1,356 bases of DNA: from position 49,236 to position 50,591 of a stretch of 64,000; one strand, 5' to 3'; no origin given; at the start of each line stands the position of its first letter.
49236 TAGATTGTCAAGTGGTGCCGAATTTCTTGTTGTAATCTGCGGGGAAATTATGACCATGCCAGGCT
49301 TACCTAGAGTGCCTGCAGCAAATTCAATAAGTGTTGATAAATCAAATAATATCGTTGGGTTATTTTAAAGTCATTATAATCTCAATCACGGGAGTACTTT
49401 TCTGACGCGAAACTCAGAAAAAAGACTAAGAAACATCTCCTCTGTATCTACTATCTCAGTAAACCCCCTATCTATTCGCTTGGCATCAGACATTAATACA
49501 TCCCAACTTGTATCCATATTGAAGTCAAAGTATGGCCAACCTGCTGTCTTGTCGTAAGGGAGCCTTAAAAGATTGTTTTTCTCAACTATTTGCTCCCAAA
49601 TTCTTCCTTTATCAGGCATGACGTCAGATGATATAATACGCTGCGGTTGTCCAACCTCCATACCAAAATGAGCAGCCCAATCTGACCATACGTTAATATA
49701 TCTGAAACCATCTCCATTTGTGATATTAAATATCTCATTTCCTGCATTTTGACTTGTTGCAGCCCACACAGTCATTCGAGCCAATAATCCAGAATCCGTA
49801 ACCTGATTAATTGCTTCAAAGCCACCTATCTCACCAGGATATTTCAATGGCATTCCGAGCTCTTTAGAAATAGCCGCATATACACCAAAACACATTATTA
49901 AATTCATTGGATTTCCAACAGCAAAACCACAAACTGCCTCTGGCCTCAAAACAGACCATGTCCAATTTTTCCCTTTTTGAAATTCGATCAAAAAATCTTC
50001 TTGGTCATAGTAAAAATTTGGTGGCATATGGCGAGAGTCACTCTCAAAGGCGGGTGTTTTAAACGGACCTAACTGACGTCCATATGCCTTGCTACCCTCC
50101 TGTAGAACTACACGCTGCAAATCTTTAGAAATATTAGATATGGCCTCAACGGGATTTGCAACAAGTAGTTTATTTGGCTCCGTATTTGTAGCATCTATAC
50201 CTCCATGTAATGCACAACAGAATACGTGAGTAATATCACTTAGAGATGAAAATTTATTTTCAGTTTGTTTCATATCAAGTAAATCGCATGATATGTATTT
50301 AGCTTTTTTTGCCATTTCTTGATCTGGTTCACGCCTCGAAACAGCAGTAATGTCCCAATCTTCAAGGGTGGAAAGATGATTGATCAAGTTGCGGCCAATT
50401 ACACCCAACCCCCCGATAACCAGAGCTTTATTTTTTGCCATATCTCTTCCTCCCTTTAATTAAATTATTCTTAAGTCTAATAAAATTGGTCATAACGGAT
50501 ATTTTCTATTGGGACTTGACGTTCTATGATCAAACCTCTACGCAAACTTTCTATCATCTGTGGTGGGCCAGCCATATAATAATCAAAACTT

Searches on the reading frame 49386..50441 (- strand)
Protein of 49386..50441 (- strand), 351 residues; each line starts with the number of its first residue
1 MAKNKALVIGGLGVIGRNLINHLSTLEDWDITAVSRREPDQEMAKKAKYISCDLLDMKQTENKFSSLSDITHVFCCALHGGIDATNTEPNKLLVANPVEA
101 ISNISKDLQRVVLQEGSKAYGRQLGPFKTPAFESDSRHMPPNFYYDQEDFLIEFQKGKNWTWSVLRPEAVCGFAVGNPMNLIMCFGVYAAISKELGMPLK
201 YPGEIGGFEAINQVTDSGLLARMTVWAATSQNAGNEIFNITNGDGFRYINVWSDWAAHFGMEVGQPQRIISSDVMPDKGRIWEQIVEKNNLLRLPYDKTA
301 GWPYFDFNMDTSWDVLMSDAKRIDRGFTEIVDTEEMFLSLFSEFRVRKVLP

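Call 3: search_protein_families(library=pfam, proteins=[window:49386-50441:-])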
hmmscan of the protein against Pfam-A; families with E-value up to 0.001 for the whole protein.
window:49386-50441:- (351 aa): 4 families
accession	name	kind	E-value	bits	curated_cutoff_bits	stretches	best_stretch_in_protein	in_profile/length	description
PF22917.2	PRISE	-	4.1e-19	69.3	27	1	61-351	74-394/394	PRISE-like Rossmann-fold domain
PF01370.27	Epimerase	-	1.6e-11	44.6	20.9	1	6-240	1-239/240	NAD dependent epimerase/dehydratase family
PF01073.25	3Beta_HSD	-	5.4e-05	22.8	22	1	7-81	1-81/280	3-beta hydroxysteroid dehydrogenase/isomerase family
PF13460.12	NAD_binding_10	-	0.00012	22.5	27.2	1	10-168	1-144/184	NAD(P)H-binding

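Call 4: search_protein_families(library=ncbifam, proteins=[window:49386-50441:-])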
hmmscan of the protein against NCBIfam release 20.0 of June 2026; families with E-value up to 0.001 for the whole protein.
window:49386-50441:- (351 aa): 1 family
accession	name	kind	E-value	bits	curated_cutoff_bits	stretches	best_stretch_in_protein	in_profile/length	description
NF005539.0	PRK07201.1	equivalog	5.3e-05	22.1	549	1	7-252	4-259/657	SDR family oxidoreductase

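Call 17: search_solved_structures(query=window:49386-50441:-, show_alignments=1, max_evalue=0.01)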
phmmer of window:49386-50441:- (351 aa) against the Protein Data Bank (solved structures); distinct sequences matched with E-value up to 0.01: 11.
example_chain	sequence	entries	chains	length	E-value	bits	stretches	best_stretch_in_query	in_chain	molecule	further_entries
5coa_A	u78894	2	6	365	6.8e-50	173.6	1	3-349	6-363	Iridoid synthase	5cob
5dbf_A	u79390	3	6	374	8e-50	173.3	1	3-349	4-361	Iridoid synthase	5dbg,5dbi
5mlh_A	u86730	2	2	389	1.9e-49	172.1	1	5-351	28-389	Progesterone 5-beta-reductase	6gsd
5mlm_A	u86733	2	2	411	2.2e-49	171.9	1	5-351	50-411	Progesterone 5-beta-reductase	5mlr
5df1_A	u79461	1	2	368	3.7e-49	171.2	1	3-349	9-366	Iridoid synthase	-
5dcu_A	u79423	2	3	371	3.8e-49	171.1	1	3-349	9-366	Iridoid synthase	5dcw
5dcy_A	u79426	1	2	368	3.9e-49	171.1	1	3-349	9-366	Iridoid synthase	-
6el3_A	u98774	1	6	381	4.1e-49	171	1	5-351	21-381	3-oxo-Delta(4,5)-steroid 5-beta-reductase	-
5emh_A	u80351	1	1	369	1.3e-48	169.3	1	3-349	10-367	Iridoid synthase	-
2v6f_A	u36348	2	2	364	5.4e-45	157.5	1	5-351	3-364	PROGESTERONE 5-BETA-REDUCTASE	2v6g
2pk3_A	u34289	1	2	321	0.0013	21.4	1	5-251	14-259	GDP-6-deoxy-D-lyxo-4-hexulose reductase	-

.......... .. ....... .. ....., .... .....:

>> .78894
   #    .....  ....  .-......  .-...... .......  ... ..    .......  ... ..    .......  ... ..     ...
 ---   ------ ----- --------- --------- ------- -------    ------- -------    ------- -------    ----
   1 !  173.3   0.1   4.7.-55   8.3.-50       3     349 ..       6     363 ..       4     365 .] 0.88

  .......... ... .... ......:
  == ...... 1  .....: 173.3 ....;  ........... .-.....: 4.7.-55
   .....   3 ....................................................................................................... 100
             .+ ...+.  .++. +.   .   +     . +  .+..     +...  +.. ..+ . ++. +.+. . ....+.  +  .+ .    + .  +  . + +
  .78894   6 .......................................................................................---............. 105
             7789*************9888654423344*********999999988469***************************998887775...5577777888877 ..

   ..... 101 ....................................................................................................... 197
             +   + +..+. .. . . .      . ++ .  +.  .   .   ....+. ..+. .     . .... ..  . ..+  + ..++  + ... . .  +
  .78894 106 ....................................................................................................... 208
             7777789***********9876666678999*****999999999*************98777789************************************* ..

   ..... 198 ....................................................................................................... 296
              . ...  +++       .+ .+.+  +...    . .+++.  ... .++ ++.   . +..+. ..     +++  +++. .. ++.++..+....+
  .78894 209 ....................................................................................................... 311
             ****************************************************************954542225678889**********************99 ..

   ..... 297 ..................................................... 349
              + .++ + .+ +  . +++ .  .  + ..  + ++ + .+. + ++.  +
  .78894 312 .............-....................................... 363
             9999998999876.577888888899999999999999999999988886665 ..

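Call 41: find_homologous_proteins(query=window:49386-50441:-, max_evalue=1e-20)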
Query window:49386-50441:- (351 aa): 3661 proteins with E <= 1e-20 among 5410 candidates; the best 120 are listed.
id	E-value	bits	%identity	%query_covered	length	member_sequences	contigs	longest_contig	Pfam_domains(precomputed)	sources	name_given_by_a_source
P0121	4.4e-218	742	89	100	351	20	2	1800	PF22917.3,PF01370.28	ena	-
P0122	1.2e-203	694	83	100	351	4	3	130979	PF22917.3,PF01370.28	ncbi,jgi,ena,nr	ncbi:MAG: SDR family oxidoreductase [Alphaproteobacteria bacterium]|jgi:nucleoside-diphosphate-sugar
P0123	3.1e-203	693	83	100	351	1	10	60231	PF22917.3,PF01370.28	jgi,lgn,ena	-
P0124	6.3e-203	692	82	100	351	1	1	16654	PF22917.3,PF01370.28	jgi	jgi:nucleoside-diphosphate-sugar epimerase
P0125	2.2e-202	690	82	100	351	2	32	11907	PF22917.3,PF01370.28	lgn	-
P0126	3.0e-202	690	83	100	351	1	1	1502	PF22917.3,PF01370.28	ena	-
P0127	3.0e-202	690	83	100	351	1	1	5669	PF22917.3,PF01370.28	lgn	-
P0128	3.9e-201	686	82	100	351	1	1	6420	PF22917.3,PF01370.28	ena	-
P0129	9.1e-199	678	80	100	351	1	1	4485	PF22917.3,PF01370.28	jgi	-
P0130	6.1e-198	675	80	100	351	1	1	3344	PF22917.3,PF01370.28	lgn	-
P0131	1.7e-197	674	81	100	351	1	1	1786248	PF22917.3,PF01370.28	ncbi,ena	-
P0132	4.4e-197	673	81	100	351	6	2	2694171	PF22917.3,PF13460.13,PF01370.28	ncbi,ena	-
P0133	5.9e-197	672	79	100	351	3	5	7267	PF22917.3,PF01370.28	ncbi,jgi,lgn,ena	-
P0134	3.7e-195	666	79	100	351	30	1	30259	PF22917.3,PF01370.28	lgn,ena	-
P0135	3.9e-195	666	80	100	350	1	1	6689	PF22917.3,PF01370.28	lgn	-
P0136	7.6e-195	665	80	100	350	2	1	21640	PF22917.3,PF01370.28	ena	-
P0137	5.1e-194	663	79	100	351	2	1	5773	PF22917.3,PF01370.28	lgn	-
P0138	2.7e-193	660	78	100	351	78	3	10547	PF08659.17,PF22917.3,PF13460.13,PF01370.28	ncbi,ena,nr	ncbi:MAG: SDR family oxidoreductase [Rhodospirillaceae bacterium]|nr:SDR family oxidoreductase [Rhod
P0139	4.9e-193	659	80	100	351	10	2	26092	PF22917.3,PF01370.28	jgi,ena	-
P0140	7.6e-193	659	80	100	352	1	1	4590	PF08659.17,PF22917.3,PF01370.28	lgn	-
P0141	2.5e-192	657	79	100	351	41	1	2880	PF22917.3,PF01370.28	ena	-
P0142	8.8e-192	655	78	100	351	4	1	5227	PF22917.3,PF01370.28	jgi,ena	-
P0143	4.2e-190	650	78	100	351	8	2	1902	PF08659.17,PF22917.3,PF01370.28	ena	-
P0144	2.8e-179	614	83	88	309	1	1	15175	PF22917.3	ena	-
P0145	1.3e-155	536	63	100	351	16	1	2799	PF08659.17,PF22917.3,PF01370.28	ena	-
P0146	1.4e-154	533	63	100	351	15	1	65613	PF22917.3,PF01370.28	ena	-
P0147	2.8e-143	496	61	100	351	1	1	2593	PF22917.3,PF01370.28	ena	-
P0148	4.8e-129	449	56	100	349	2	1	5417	PF22917.3,PF01370.28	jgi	jgi:nucleoside-diphosphate-sugar epimerase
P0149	2.6e-127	443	56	100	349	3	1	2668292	PF22917.3,PF01370.28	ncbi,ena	-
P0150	9.3e-126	438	55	100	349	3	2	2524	PF22917.3,PF13460.13,PF01370.28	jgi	jgi:nucleoside-diphosphate-sugar epimerase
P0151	1.2e-124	434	57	100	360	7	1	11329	PF22917.3,PF01370.28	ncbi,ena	-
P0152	1.8e-124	434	54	100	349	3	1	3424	PF22917.3,PF13460.13,PF01370.28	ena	-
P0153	2.4e-123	430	54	100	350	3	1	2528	PF22917.3,PF01370.28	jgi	jgi:nucleoside-diphosphate-sugar epimerase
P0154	2.5e-123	430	54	100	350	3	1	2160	PF22917.3,PF13460.13,PF01370.28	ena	-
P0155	6.3e-123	429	54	100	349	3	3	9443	PF22917.3,PF13460.13,PF01370.28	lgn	-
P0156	1.9e-122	427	54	100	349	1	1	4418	PF22917.3,PF13460.13,PF01370.28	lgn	-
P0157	2.3e-122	427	53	100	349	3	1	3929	PF22917.3,PF01370.28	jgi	jgi:nucleoside-diphosphate-sugar epimerase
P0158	9.3e-122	425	53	100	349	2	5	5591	PF22917.3,PF13460.13,PF01370.28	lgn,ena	-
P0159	5.0e-121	422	55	100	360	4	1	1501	PF22917.3,PF01370.28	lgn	-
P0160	4.1e-120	419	54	99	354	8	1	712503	PF22917.3,PF01370.28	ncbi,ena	-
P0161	5.7e-120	419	54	100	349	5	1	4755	PF22917.3,PF01370.28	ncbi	-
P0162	3.9e-119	416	52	99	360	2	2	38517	PF22917.3,PF13460.13,PF01370.28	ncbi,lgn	-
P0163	1.1e-118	415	53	99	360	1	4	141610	PF22917.3,PF01370.28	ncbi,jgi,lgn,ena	jgi:nucleoside-diphosphate-sugar epimerase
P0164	1.1e-118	415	54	100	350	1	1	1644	PF22917.3,PF13460.13,PF01370.28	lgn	-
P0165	2.5e-118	414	53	100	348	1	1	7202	PF22917.3,PF13460.13,PF01370.28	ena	-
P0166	4.5e-118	413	53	100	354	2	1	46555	PF22917.3,PF01370.28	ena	-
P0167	2.9e-116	407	52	100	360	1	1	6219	PF22917.3,PF13460.13,PF01370.28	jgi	jgi:nucleoside-diphosphate-sugar epimerase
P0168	1.3e-115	405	54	100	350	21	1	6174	PF22917.3,PF01370.28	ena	-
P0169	2.8e-115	404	52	99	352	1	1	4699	PF22917.3,PF13460.13,PF01370.28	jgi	jgi:nucleoside-diphosphate-sugar epimerase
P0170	1.1e-114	402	54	100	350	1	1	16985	PF22917.3,PF01370.28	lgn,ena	-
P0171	1.8e-114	401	50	100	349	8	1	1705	PF22917.3,PF01370.28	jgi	-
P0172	2.6e-114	400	52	100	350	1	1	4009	PF22917.3,PF13460.13,PF01370.28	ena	-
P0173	2.9e-114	400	50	100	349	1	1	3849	PF22917.3,PF13460.13,PF01370.28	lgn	-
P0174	3.4e-114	400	51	100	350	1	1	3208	PF22917.3,PF13460.13,PF01370.28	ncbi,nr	ncbi:MAG: SDR family oxidoreductase [Acidobacteria bacterium]|nr:SDR family oxidoreductase [Acidobac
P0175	1.7e-113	398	52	100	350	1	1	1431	PF22917.3,PF01370.28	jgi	jgi:nucleoside-diphosphate-sugar epimerase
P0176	2.0e-113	397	51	99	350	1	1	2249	PF22917.3,PF13460.13,PF01370.28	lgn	-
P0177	4.0e-113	396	52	100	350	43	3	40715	PF22917.3,PF01370.28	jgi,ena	-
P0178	1.1e-112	395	52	100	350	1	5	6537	PF22917.3,PF01370.28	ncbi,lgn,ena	-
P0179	1.3e-112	395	51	100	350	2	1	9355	PF22917.3,PF01370.28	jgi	jgi:nucleoside-diphosphate-sugar epimerase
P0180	2.8e-112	394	52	100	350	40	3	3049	PF22917.3,PF01370.28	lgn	-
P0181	3.1e-112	394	52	100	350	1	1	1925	PF22917.3,PF01370.28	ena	-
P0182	3.3e-112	393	52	100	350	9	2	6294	PF22917.3,PF01370.28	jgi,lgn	jgi:nucleoside-diphosphate-sugar epimerase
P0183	3.5e-112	393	53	100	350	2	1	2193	PF22917.3,PF01370.28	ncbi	-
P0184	3.6e-112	393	52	100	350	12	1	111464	PF22917.3,PF01370.28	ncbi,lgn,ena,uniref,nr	ncbi:MAG: SDR family oxidoreductase [Nisaea sp.]|uniref:SDR family oxidoreductase n=1 Tax=Nisaea sp.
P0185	4.0e-112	393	53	100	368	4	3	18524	PF22917.3,PF13460.13,PF01370.28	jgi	jgi:nucleoside-diphosphate-sugar epimerase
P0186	1.0e-111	392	52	100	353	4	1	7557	PF22917.3,PF01370.28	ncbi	-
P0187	1.3e-111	391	52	99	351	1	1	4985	PF22917.3,PF01370.28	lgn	-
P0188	1.9e-111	391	51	100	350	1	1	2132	PF22917.3,PF01370.28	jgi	jgi:nucleoside-diphosphate-sugar epimerase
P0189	5.1e-111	390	51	100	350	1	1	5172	PF22917.3,PF13460.13,PF01370.28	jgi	jgi:nucleoside-diphosphate-sugar epimerase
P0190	5.4e-111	389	50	100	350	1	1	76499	PF22917.3,PF13460.13,PF01370.28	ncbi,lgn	ncbi:MAG: SDR family oxidoreductase [Alphaproteobacteria bacterium]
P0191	5.4e-111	389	52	100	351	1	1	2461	PF22917.3,PF13460.13,PF01370.28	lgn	-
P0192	5.5e-111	389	52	100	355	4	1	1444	PF22917.3,PF01370.28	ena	-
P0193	5.9e-111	389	51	99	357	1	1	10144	PF22917.3,PF13460.13,PF01370.28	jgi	jgi:nucleoside-diphosphate-sugar epimerase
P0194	7.4e-111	389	51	99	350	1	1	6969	PF22917.3,PF01370.28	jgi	jgi:nucleoside-diphosphate-sugar epimerase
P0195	1.2e-110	388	51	99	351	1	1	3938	PF22917.3,PF01370.28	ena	-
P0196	1.2e-110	388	52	99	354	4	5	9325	PF22917.3,PF01370.28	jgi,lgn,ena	-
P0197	1.5e-110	388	52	99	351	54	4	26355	PF22917.3,PF01370.28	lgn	-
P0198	1.8e-110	388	51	99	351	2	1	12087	PF22917.3,PF13460.13,PF01370.28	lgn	-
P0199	2.7e-110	387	51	100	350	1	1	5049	PF22917.3,PF01370.28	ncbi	-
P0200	4.3e-110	386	49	100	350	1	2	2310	PF22917.3,PF01370.28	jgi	jgi:nucleoside-diphosphate-sugar epimerase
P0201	9.1e-110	385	50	99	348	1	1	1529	PF22917.3,PF01370.28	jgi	jgi:nucleoside-diphosphate-sugar epimerase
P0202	9.3e-110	385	49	99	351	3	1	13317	PF22917.3,PF01370.28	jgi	jgi:nucleoside-diphosphate-sugar epimerase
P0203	1.1e-109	385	51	100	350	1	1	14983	PF22917.3,PF01370.28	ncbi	-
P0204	1.1e-109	385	51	100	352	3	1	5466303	PF22917.3,PF01370.28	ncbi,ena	-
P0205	1.7e-109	385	51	100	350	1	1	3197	PF22917.3,PF13460.13,PF01370.28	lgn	-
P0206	2.3e-109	384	51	100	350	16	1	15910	PF22917.3,PF01370.28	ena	-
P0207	3.0e-109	384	51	100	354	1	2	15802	PF22917.3,PF01370.28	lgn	-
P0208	3.0e-109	384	51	99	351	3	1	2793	PF22917.3,PF13460.13,PF01370.28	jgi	jgi:nucleoside-diphosphate-sugar epimerase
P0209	3.4e-109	384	50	100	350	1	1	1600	PF22917.3,PF01370.28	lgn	-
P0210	4.9e-109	383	51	100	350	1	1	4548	PF22917.3,PF01370.28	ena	-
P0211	5.1e-109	383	50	99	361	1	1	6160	PF22917.3,PF01370.28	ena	-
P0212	5.4e-109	383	50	100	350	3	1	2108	PF22917.3,PF01370.28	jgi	jgi:nucleoside-diphosphate-sugar epimerase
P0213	6.1e-109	383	51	100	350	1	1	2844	PF22917.3,PF01370.28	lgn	-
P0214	6.4e-109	383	50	99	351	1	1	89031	PF22917.3,PF01370.28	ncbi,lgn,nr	ncbi:MAG: NAD-dependent epimerase/dehydratase family protein [Betaproteobacteria bacterium]|nr:NAD-d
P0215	8.6e-109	382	52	100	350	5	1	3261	PF22917.3,PF01370.28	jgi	jgi:nucleoside-diphosphate-sugar epimerase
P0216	1.1e-108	382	51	99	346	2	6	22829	PF22917.3,PF13460.13,PF01370.28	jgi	-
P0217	1.2e-108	382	51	98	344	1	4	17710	PF22917.3,PF01370.28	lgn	-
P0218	1.3e-108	382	49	100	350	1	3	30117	PF22917.3,PF13460.13,PF01370.28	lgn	-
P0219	1.7e-108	381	50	100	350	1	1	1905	PF22917.3,PF01370.28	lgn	-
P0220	1.9e-108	381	50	100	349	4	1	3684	PF22917.3,PF01370.28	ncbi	-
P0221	2.1e-108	381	50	100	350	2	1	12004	PF22917.3,PF13460.13,PF01370.28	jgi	-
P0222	3.0e-108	380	50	100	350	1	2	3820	PF22917.3,PF01370.28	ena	-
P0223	3.2e-108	380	50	100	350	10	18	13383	PF22917.3,PF01370.28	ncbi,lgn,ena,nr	ncbi:MAG: SDR family oxidoreductase [Candidatus Competibacteraceae bacterium]|nr:SDR family oxidored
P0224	3.3e-108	380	50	99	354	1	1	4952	PF22917.3,PF01370.28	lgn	-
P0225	4.6e-108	380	52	99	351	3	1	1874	PF22917.3,PF01370.28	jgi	jgi:nucleoside-diphosphate-sugar epimerase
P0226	4.8e-108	380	52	95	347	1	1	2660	PF22917.3,PF01370.28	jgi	jgi:nucleoside-diphosphate-sugar epimerase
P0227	5.5e-108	380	50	99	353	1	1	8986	PF22917.3,PF01370.28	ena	-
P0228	1.0e-107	379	52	100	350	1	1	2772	PF22917.3,PF01370.28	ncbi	-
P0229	1.1e-107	379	50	100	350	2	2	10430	PF22917.3,PF01370.28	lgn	-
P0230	1.3e-107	378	50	100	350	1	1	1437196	PF22917.3,PF13460.13,PF01370.28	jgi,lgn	jgi:nucleoside-diphosphate-sugar epimerase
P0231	1.8e-107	378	50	99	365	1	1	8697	PF22917.3,PF01370.28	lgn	-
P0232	2.4e-107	377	50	99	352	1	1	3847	PF22917.3,PF01370.28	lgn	-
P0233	3.1e-107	377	50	100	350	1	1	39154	PF22917.3,PF01370.28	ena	-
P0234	3.4e-107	377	48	100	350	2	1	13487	PF22917.3,PF01370.28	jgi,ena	-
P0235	3.5e-107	377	49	99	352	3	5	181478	PF22917.3,PF01370.28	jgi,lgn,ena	-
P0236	3.5e-107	377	50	99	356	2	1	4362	PF22917.3,PF01370.28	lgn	-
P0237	4.4e-107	377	49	99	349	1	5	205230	PF22917.3,PF01370.28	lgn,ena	-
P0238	5.4e-107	376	48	100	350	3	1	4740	PF22917.3,PF01370.28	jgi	jgi:nucleoside-diphosphate-sugar epimerase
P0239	5.7e-107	376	49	99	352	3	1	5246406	PF22917.3,PF01370.28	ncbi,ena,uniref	ncbi:SDR family oxidoreductase [Hwanghaeella sp.]|uniref:SDR family oxidoreductase n=1 Tax=Hwanghaee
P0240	6.3e-107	376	50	100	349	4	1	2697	PF22917.3,PF01370.28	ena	-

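Call 42: find_encoding_contigs(protein=P0146, flank=9000, max_places=1)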
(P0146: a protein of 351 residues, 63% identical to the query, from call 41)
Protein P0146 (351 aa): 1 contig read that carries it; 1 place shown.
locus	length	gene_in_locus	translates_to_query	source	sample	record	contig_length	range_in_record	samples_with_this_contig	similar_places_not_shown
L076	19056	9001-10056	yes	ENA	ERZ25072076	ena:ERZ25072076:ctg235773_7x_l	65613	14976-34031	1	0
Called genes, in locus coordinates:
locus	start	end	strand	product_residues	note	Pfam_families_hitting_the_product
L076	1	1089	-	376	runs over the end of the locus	PF00144:Beta-lactamase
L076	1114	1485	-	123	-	-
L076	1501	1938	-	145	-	PF12697:Abhydrolase_6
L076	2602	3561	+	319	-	PF13384:HTH_23, PF12762:DDE_Tnp_IS1595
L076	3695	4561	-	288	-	PF00528:BPD_transp_1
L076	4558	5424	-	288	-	PF00528:BPD_transp_1 (weak)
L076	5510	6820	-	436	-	PF13416:SBP_bac_8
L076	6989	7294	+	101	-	PF01527:HTH_Tnp_1 (weak)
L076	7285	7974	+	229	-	-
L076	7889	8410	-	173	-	-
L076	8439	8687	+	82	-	-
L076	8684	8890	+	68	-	-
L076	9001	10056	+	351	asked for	PF01370:Epimerase, PF22917:PRISE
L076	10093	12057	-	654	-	PF04879:Molybdop_Fe4S4, PF00384:Molybdopterin, PF01568:Molydop_binding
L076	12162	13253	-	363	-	PF13384:HTH_23, PF13518:HTH_28, PF13542:HTH_Tnp_ISL3 (faint), PF13551:HTH_29, PF13565:HTH_32, PF13358:DDE_3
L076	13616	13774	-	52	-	-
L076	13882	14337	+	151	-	PF12762:DDE_Tnp_IS1595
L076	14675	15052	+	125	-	PF13701:DDE_Tnp_1_4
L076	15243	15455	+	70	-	-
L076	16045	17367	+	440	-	PF05598:DUF772, PF01609:DDE_Tnp_1, PF13751:DDE_Tnp_1_6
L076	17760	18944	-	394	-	PF13384:HTH_23, PF13518:HTH_28 (weak), PF13551:HTH_29, PF13565:HTH_32 (weak), PF00665:rve (faint)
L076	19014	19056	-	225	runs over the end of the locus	-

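Call 43: find_encoding_contigs(protein=P0149, flank=9000, max_places=1)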
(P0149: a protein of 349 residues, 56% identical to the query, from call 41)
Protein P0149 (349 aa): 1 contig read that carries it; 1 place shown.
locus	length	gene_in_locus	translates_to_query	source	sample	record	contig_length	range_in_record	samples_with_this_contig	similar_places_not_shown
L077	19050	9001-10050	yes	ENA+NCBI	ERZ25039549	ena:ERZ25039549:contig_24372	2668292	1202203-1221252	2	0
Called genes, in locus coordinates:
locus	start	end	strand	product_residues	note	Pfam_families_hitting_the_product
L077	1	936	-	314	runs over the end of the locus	PF00528:BPD_transp_1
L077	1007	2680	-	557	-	PF01547:SBP_bac_1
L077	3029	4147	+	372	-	PF13407:Peripla_BP_4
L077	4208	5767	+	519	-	PF00005:ABC_tran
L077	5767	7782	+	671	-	PF02653:BPD_transp_2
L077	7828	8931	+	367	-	PF00296:Bac_luciferase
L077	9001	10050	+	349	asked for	PF01370:Epimerase, PF22917:PRISE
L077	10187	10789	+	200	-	PF01292:Ni_hydr_CYTB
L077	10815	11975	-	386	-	PF01546:Peptidase_M20, PF07687:M20_dimer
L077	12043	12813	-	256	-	PF00528:BPD_transp_1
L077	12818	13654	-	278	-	PF00528:BPD_transp_1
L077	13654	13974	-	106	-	-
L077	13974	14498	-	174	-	PF00005:ABC_tran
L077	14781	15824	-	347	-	PF13379:NMT1_2, PF09084:NMT1, PF12974:Phosphonate-bd (weak)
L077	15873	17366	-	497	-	PF00884:Sulfatase, PF01663:Phosphodiest (faint), PF16347:SGSH_C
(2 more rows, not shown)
